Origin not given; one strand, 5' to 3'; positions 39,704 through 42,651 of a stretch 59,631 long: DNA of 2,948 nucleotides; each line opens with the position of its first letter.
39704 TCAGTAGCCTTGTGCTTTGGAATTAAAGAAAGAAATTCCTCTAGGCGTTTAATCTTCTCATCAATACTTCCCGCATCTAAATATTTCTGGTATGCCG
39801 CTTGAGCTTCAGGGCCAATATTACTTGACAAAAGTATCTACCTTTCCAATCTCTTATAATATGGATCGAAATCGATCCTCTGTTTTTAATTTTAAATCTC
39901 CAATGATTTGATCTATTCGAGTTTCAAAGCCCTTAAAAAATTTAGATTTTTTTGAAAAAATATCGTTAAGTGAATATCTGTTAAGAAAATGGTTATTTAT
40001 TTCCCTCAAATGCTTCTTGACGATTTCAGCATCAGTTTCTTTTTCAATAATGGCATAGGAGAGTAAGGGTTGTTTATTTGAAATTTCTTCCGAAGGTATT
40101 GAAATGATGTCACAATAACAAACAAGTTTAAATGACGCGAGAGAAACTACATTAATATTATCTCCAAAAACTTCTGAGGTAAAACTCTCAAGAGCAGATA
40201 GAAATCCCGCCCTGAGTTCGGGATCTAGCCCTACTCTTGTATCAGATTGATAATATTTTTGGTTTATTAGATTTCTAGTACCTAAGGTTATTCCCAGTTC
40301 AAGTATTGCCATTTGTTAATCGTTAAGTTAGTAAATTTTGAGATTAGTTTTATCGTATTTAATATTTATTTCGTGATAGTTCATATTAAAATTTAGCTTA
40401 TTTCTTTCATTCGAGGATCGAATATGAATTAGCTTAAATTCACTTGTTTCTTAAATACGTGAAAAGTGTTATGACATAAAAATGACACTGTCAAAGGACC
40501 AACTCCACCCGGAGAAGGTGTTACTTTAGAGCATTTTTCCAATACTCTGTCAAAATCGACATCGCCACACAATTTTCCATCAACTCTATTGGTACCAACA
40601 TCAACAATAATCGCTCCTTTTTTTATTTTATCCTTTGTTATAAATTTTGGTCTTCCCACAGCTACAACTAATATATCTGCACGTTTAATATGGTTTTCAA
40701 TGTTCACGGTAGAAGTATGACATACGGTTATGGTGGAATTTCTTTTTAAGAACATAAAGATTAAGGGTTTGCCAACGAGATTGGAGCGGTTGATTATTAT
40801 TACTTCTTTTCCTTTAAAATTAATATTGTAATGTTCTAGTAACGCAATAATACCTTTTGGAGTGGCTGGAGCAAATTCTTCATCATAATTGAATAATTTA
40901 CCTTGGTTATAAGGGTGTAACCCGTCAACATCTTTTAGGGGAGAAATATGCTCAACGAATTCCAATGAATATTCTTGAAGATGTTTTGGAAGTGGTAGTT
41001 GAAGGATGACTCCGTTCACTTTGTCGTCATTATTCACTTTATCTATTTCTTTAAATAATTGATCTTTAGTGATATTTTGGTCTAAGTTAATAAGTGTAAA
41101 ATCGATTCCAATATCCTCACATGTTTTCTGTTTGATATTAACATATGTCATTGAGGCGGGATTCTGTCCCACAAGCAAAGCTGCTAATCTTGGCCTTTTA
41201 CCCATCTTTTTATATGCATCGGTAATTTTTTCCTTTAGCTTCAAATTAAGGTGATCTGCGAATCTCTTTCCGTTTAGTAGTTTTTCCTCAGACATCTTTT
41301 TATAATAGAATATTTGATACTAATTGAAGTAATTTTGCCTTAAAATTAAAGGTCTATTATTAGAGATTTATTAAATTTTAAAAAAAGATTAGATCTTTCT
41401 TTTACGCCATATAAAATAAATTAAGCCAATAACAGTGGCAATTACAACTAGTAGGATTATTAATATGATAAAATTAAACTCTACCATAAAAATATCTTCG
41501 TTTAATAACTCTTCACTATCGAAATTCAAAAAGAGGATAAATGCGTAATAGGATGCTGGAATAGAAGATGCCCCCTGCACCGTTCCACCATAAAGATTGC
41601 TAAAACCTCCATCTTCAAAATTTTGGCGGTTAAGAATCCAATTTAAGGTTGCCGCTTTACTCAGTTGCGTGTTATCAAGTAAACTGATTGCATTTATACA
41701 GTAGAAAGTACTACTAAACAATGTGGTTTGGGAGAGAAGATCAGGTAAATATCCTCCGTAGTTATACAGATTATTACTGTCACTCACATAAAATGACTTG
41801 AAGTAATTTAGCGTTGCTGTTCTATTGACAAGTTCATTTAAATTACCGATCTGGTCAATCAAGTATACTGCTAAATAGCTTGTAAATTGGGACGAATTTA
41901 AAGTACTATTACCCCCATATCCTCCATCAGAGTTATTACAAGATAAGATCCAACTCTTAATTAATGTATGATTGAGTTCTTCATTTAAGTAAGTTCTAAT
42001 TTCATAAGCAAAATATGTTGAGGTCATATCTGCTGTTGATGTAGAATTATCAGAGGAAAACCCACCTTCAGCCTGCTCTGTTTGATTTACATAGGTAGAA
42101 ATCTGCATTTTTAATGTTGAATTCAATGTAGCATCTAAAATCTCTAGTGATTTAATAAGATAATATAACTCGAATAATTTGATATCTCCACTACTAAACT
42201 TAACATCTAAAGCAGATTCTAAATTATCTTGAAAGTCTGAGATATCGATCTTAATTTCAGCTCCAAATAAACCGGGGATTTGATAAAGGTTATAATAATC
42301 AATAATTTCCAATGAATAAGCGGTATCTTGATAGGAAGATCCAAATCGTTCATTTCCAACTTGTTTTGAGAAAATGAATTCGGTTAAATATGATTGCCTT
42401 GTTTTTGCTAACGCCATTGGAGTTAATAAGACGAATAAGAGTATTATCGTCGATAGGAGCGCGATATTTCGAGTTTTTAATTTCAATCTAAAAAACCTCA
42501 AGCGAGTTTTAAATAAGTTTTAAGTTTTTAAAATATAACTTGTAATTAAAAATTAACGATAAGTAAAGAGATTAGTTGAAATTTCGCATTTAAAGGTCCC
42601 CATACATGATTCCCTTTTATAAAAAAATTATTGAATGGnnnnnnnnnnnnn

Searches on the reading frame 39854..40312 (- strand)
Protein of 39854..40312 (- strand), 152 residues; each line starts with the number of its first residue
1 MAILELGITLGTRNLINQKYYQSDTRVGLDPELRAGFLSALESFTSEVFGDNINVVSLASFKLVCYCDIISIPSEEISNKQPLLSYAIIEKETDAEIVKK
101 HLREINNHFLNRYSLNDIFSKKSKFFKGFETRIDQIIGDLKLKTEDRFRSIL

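Call 3: search_protein_families(library=pfam, proteins=[window:39854-40312:-], max_evalue=0.01)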
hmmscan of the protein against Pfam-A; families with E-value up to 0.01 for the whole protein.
window:39854-40312:- (152 aa): 0 families

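Call 30: search_protein_families(library=ncbifam, proteins=[window:39854-40312:-], max_evalue=0.1)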
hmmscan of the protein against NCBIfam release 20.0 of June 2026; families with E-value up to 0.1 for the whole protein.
window:39854-40312:- (152 aa): 1 family
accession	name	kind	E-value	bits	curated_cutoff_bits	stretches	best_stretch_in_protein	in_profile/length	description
NF053664.1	TransRegPtrACyano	equivalog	0.08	12.2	300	0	45-90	57-101/196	Crp/Fnr family transcriptional regulator PtrA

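Call 31: search_protein_families(library=pfam, proteins=[window:39854-40312:-], max_evalue=5)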
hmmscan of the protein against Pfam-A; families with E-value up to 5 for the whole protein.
window:39854-40312:- (152 aa): 0 families

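Call 71: search_solved_structures(query=window:39854-40312:-, max_evalue=10)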
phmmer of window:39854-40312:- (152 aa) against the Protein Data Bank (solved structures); distinct sequences matched with E-value up to 10: 2.
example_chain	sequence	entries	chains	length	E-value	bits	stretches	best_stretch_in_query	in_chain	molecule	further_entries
1r26_A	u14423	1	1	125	0.57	13.5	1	33-100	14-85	Thioredoxin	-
2ged_A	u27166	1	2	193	1.3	12.4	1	104-148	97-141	Signal recognition particle receptor beta subunit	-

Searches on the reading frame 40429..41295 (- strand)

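Call 3: search_protein_families(library=pfam, proteins=[window:40429-41295:-], max_evalue=0.01)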
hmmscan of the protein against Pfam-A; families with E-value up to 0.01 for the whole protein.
window:40429-41295:- (288 aa): 2 families
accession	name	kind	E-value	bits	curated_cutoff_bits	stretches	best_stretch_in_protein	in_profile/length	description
PF02882.25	THF_DHG_CYH_C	-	1.7e-62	209.9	27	1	127-284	1-159/160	Tetrahydrofolate dehydrogenase/cyclohydrolase, NAD(P)-binding domain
PF00763.28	THF_DHG_CYH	-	5e-35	120.7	32.8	1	7-124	1-115/115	Tetrahydrofolate dehydrogenase/cyclohydrolase, catalytic domain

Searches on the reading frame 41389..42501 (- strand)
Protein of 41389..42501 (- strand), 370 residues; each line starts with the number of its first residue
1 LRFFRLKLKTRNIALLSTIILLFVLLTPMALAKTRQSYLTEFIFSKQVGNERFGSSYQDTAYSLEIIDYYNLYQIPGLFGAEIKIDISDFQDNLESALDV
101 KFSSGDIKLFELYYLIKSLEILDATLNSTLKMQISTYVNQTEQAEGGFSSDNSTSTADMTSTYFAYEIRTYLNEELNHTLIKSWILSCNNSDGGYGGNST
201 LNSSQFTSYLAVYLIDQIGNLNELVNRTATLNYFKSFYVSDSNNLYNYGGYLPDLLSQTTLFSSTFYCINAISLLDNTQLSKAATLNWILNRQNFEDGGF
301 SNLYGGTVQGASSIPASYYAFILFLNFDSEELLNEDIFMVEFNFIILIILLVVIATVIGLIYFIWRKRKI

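Call 3: search_protein_families(library=pfam, proteins=[window:41389-42501:-], max_evalue=0.01)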
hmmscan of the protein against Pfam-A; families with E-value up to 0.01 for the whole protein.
window:41389-42501:- (370 aa): 1 family
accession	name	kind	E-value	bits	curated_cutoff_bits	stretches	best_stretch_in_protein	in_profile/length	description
PF00432.27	Prenyltrans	-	7.1e-16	58.9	26.5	3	97-177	16-97/304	Prenyltransferase alpha-alpha toroid domain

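Call 30: search_protein_families(library=ncbifam, proteins=[window:41389-42501:-], max_evalue=0.1)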
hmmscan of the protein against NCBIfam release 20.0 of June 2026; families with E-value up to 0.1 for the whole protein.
window:41389-42501:- (370 aa): 1 family
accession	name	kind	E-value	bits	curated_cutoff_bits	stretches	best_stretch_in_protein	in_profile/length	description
TIGR01507.1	hopene_cyclase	equivalog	0.092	11.1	431.1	0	164-199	510-545/640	squalene--hopene cyclase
